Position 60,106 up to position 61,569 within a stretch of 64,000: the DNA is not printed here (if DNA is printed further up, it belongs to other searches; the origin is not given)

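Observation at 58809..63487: HypB / YgfK-like 964-aa flavo-FeS oxidoreductase / HypA operon with a divergent second HypB, and no [NiFe] hydrogenase genes in view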

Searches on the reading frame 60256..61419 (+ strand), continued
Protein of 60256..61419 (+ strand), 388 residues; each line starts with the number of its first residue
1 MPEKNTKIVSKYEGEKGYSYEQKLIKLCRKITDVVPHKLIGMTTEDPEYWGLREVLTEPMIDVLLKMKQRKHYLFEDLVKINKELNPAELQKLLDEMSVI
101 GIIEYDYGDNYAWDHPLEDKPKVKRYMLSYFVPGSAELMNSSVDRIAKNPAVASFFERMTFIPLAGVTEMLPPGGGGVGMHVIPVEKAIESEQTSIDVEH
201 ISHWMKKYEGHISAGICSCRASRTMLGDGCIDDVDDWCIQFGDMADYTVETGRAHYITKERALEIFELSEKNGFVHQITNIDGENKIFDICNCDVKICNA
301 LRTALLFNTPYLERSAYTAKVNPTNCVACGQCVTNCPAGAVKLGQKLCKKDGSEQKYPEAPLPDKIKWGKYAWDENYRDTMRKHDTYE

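Call 30: search_protein_families(library=pfam, proteins=[L065:13565-14614:+, L065:13206-13538:+, L050:8995-9717:-, L048:18727-20139:-], max_evalue=0.001)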
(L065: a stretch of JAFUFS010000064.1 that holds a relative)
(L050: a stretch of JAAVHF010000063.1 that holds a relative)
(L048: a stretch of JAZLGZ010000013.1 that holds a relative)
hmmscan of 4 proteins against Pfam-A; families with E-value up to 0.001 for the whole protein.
L065:13565-14614:+ (349 aa): 1 family
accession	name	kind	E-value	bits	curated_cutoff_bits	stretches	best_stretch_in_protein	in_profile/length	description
PF18948.5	DUF5692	-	1.2e-127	425.8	27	1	9-344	3-303/304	Family of unknown function (DUF5692)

L065:13206-13538:+ (110 aa): 0 families

L050:8995-9717:- (240 aa): 2 families
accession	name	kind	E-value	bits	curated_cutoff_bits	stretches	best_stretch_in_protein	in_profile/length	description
PF00392.27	GntR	-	3.1e-12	46.4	27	1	17-74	7-64/64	Bacterial regulatory proteins, gntR family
PF07729.17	FCD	-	1e-11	45.8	24.3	1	105-221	2-120/125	FCD domain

L048:18727-20139:- (470 aa): 1 family
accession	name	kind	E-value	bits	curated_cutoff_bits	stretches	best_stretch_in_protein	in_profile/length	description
PF01554.23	MatE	-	1e-40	139.5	24.9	2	29-192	1-161/161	MatE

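Call 41: list_cluster_members(proteins=[P0190, P0193, P0252, P0143, P0140, P0153])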
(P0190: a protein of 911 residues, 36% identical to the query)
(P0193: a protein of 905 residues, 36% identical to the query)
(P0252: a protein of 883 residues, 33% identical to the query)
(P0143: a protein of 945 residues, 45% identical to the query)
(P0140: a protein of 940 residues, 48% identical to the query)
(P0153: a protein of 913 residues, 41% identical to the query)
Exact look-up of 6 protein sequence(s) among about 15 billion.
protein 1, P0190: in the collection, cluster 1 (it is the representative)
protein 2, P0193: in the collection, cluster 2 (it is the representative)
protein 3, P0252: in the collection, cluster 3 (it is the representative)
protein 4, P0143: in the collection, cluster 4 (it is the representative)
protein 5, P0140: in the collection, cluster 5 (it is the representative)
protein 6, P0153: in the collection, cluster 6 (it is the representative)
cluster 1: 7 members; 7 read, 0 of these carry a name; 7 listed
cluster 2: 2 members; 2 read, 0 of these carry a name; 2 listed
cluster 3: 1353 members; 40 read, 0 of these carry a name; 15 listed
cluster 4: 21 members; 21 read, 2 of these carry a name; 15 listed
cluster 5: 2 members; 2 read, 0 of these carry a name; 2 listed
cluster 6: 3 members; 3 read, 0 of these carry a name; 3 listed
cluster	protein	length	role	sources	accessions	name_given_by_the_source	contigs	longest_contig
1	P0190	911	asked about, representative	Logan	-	-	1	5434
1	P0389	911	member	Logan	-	-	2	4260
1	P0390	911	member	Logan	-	-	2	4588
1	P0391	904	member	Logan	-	-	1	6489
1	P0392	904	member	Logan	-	-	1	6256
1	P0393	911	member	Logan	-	-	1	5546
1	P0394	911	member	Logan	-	-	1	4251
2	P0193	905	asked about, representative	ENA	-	-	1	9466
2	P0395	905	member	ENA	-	-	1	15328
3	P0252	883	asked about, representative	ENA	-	-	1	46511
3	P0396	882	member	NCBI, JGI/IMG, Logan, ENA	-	-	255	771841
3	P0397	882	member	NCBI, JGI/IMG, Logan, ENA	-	-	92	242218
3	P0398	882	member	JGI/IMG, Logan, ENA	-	-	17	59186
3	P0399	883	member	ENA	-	-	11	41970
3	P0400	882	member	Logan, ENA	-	-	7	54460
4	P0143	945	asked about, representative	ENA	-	-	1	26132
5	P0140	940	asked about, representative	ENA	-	-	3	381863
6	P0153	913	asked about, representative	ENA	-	-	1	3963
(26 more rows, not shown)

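Call 47: predict_structure(alignment_id=A2)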
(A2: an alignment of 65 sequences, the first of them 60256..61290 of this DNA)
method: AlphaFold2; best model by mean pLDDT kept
length: 345 residues; sequences in the alignment: 65
mean_pLDDT: 73.7   pTM: 0.75
mean pLDDT of the five models: 73.7, 72.8, 71.6, 71.1, 70.8
residues with pLDDT >= 90: 83; 70-90: 143; 50-70: 53; < 50: 66
segments of 3 or more residues with pLDDT < 50: 169-197, 308-322, 325-345
pLDDT, mean of each block of 10 residues (from residue 1): 70 91 93 83 88 93 93 95 97 94 82 67 85 73 85 83 61 40 42 43 76 88 77 80 88 91 86 71 66 73 53 37 46 40 29
secondary structure, 60 per line:
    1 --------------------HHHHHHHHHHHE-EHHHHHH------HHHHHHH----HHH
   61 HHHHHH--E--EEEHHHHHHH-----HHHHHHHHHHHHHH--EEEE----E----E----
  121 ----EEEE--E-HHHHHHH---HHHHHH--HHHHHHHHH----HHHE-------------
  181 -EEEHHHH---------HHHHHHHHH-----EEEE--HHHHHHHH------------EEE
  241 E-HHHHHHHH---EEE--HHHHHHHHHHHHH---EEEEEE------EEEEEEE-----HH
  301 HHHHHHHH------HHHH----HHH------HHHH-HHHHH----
elements in order: H21-31 H35-40 H47-53 H58-66 E72-74 H75-81 H87-100 E103-106 E125-128 H133-139 H143-148 H151-159 E182-184 H185-188 H198-206 E212-215 H218-225 E238-241 H243-250 E254-256 H259-271 E275-280 E287-293 H299-308 H315-318 H332-335 H337-341

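Call 70: find_encoding_contigs(protein=P0190, flank=5000, max_places=3)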
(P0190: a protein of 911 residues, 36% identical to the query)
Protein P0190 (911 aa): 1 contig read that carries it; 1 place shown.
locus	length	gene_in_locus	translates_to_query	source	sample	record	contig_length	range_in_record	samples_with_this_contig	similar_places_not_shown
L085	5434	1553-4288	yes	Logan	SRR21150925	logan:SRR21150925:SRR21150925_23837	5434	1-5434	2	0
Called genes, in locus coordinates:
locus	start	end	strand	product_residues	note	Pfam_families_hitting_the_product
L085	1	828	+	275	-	?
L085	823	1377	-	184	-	PF00440:TetR_N, PF14278:TetR_C_8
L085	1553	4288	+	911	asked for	PF00037:Fer4 (weak), PF12837:Fer4_6 (faint), PF14691:Fer4_20, PF00070:Pyr_redox (faint), PF00890:FAD_binding_2 (weak), PF01266:DAO (weak), PF07992:Pyr_redox_2, PF13450:NAD_binding_8, +2 more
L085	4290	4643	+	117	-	PF01155:HypA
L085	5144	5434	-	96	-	?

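Call 71: find_homologous_proteins(query=P0190, max_evalue=1e-100)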
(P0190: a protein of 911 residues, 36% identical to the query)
Query P0190 (911 aa): 8000 proteins with E <= 1e-100 among 8000 candidates; the best 120 are listed.
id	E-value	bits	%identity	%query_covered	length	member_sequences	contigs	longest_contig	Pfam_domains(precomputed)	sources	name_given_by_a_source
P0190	0.0e+0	2123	100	100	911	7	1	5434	PF01266.31,PF13450.13,PF14691.12,PF00890.31,PF07992.21,PF12837.13,PF00070.34,PF00037.33,PF13738.13,PF01494.26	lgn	-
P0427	0.0e+0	1659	76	100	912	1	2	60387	PF01946.24,PF01266.31,PF01593.31,PF13450.13,PF14691.12,PF00890.31,PF07992.21,PF00070.34,PF00037.33,PF13738.13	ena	-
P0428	0.0e+0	1610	73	100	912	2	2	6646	PF01946.24,PF01266.31,PF13450.13,PF14691.12,PF00890.31,PF07992.21,PF00070.34,PF00037.33,PF13738.13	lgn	-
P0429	0.0e+0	1403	66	99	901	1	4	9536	PF14697.12,PF13450.13,PF07992.21,PF12837.13,PF00070.34,PF12831.14,PF01946.24,PF01266.31,PF01593.31,PF14691.12,PF00890.31,PF00037.33,PF13738.13,PF13187.12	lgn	-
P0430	0.0e+0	1357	65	100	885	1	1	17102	PF01946.24,PF01266.31,PF13450.13,PF14691.12,PF07992.21,PF12837.13,PF00070.34,PF00037.33,PF13738.13,PF12831.14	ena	-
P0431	0.0e+0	1349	64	99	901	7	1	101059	PF13450.13,PF07992.21,PF12837.13,PF00070.34,PF12831.14,PF01946.24,PF01266.31,PF01593.31,PF14691.12,PF00890.31,PF00037.33,PF13738.13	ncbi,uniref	ncbi:FAD-dependent oxidoreductase [Pelotomaculum propionicicum]|uniref:FAD-dependent oxidoreductase 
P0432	0.0e+0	1341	63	100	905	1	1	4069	PF01266.31,PF13450.13,PF14691.12,PF07992.21,PF12837.13,PF00070.34,PF00037.33,PF13738.13,PF12838.13,PF13187.12,PF12831.14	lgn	-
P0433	0.0e+0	1334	63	99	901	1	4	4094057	PF01946.24,PF01266.31,PF13450.13,PF14691.12,PF07992.21,PF12837.13,PF00070.34,PF00037.33,PF13738.13,PF12838.13,PF12831.14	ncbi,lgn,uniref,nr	ncbi:FAD-dependent oxidoreductase [Acetobacterium wieringae]|uniref:FAD-dependent oxidoreductase n=1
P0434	0.0e+0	1327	62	100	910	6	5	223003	PF01946.24,PF01266.31,PF13450.13,PF14691.12,PF00890.31,PF07992.21,PF00070.34,PF00037.33,PF13738.13,PF03486.21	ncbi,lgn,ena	-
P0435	0.0e+0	1304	63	100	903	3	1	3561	PF01946.24,PF01266.31,PF13450.13,PF14691.12,PF00890.31,PF07992.21,PF00070.34,PF00037.33,PF13738.13,PF03486.21,PF13484.12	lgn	-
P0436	0.0e+0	1298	62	100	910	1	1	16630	PF14697.12,PF13450.13,PF07992.21,PF12837.13,PF00070.34,PF01946.24,PF01266.31,PF14691.12,PF00890.31,PF00037.33,PF13738.13,PF13187.12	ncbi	-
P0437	0.0e+0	1295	62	99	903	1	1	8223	PF13450.13,PF07992.21,PF12837.13,PF00070.34,PF12831.14,PF01946.24,PF01266.31,PF01593.31,PF14691.12,PF00890.31,PF00037.33,PF13738.13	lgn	-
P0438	0.0e+0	1290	61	99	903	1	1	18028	PF13450.13,PF07992.21,PF12837.13,PF00070.34,PF03486.21,PF12831.14,PF01946.24,PF01266.31,PF01593.31,PF14691.12,PF00890.31,PF00037.33,PF13738.13,PF25160.2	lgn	-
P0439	0.0e+0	1279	61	99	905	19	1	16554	PF01946.24,PF01266.31,PF01593.31,PF13450.13,PF14691.12,PF07992.21,PF12837.13,PF00070.34,PF00037.33,PF13738.13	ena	-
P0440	0.0e+0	1271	62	97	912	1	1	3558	PF13450.13,PF07992.21,PF12837.13,PF00070.34,PF12838.13,PF01946.24,PF01266.31,PF14691.12,PF00890.31,PF00037.33,PF13738.13,PF01262.28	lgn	-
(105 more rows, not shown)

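Call 72: find_encoding_contigs(protein=P0433, flank=6000, max_places=2)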
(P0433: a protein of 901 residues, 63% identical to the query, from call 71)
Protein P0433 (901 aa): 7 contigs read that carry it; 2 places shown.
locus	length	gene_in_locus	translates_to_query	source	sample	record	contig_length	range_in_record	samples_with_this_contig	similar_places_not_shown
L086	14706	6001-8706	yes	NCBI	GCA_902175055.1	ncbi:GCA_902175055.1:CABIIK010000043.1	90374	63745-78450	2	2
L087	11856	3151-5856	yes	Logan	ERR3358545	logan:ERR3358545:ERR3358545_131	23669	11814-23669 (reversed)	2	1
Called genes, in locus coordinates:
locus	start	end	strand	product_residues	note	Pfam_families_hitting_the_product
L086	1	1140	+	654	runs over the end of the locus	PF00724:Oxidored_FMN, PF00890:FAD_binding_2 (weak), PF01134:GIDA (faint), PF07992:Pyr_redox_2, PF12831:FAD_oxidored, PF13450:NAD_binding_8 (weak), PF13738:Pyr_redox_3, PF00070:Pyr_redox (weak), +1 more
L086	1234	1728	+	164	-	-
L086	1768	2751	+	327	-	PF01208:URO-D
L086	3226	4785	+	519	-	PF13556:HTH_30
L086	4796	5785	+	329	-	PF12837:Fer4_6 (faint), PF12838:Fer4_7, PF13187:Fer4_9, PF13237:Fer4_10 (weak), PF14697:Fer4_21 (weak), PF25160:LdpA_Fe-S-bd (weak), PF00037:Fer4 (weak)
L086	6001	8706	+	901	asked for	PF00037:Fer4, PF14691:Fer4_20, PF00070:Pyr_redox (weak), PF01266:DAO (weak), PF01946:Thi4, PF07992:Pyr_redox_2, PF12831:FAD_oxidored (weak), PF13450:NAD_binding_8, +3 more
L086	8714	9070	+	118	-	PF01155:HypA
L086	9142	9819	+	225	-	PF02492:cobW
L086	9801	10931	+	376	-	PF12797:Fer4_2 (faint), PF00037:Fer4 (weak), PF12837:Fer4_6 (faint), PF12838:Fer4_7 (weak), PF13187:Fer4_9 (weak), PF13237:Fer4_10, PF14697:Fer4_21 (weak)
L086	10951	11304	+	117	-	PF01155:HypA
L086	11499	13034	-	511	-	PF13556:HTH_30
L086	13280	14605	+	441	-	PF01571:GCV_T, PF08669:GCV_T_C (weak)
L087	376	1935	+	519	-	PF13556:HTH_30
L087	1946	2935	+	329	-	PF12837:Fer4_6 (faint), PF12838:Fer4_7, PF13187:Fer4_9, PF13237:Fer4_10 (weak), PF14697:Fer4_21 (weak), PF25160:LdpA_Fe-S-bd (weak), PF00037:Fer4 (weak)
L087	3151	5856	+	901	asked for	PF00037:Fer4, PF14691:Fer4_20, PF00070:Pyr_redox (weak), PF01266:DAO (weak), PF01946:Thi4, PF07992:Pyr_redox_2, PF12831:FAD_oxidored (weak), PF13450:NAD_binding_8, +3 more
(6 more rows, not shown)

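Call 75: search_protein_families(library=pfam, proteins=[P0325, P0311], max_evalue=0.00001)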
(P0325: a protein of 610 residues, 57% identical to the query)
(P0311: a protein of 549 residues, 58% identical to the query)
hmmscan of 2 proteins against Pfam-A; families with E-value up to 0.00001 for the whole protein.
P0325 (610 aa): 1 family
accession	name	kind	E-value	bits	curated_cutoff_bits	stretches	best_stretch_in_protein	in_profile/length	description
PF02492.25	cobW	-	4.6e-19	69.1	20.7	1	36-196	3-178/180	CobW/HypB/UreG, nucleotide-binding domain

P0311 (549 aa): 2 families
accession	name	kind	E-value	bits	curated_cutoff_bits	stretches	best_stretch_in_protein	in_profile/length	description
PF01155.25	HypA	-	3.9e-30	104.6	28.9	1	430-542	1-112/112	Hydrogenase/urease nickel incorporation, metallochaperone, hypA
PF14691.11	Fer4_20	-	7.9e-15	55.1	25.8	1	362-419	24-83/113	Dihydroprymidine dehydrogenase domain II, 4Fe-4S cluster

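Call 76: find_encoding_contigs(protein=P0311, flank=4000, max_places=3)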
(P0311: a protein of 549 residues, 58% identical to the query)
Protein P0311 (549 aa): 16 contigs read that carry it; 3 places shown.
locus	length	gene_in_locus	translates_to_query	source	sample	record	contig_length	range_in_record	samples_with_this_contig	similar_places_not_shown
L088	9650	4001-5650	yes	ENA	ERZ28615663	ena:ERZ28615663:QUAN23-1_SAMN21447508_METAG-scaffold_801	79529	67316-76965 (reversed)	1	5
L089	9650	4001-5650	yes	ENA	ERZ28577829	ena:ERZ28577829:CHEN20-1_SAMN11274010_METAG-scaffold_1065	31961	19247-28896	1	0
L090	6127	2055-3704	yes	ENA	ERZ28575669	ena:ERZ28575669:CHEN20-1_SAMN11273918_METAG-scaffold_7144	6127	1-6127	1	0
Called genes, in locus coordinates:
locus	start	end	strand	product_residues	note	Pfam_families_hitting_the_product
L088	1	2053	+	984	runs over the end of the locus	PF04313:HSDR_N, PF00270:DEAD, PF04851:ResIII, PF18766:SWI2_SNF2, PF22679:T1R_D3-like, PF12008:EcoR124_C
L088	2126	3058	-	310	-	PF00589:Phage_integrase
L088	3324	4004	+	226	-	PF02492:cobW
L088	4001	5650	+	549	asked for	PF14691:Fer4_20, PF01155:HypA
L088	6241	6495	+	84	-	PF21699:TM1266-like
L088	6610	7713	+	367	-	PF04055:Radical_SAM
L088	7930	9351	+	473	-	PF04055:Radical_SAM, PF06968:BATS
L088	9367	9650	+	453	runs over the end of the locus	PF00350:Dynamin_N (faint), PF01926:MMR_HSR1, PF18128:HydF_dimer, PF18133:HydF_tetramer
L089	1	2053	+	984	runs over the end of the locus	PF04313:HSDR_N, PF00270:DEAD, PF04851:ResIII, PF18766:SWI2_SNF2, PF22679:T1R_D3-like, PF12008:EcoR124_C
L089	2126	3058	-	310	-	PF00589:Phage_integrase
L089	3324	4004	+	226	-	PF02492:cobW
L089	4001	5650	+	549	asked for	PF14691:Fer4_20, PF01155:HypA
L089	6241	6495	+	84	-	PF21699:TM1266-like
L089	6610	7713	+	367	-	PF04055:Radical_SAM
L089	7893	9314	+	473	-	PF04055:Radical_SAM, PF06968:BATS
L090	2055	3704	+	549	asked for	PF14691:Fer4_20, PF01155:HypA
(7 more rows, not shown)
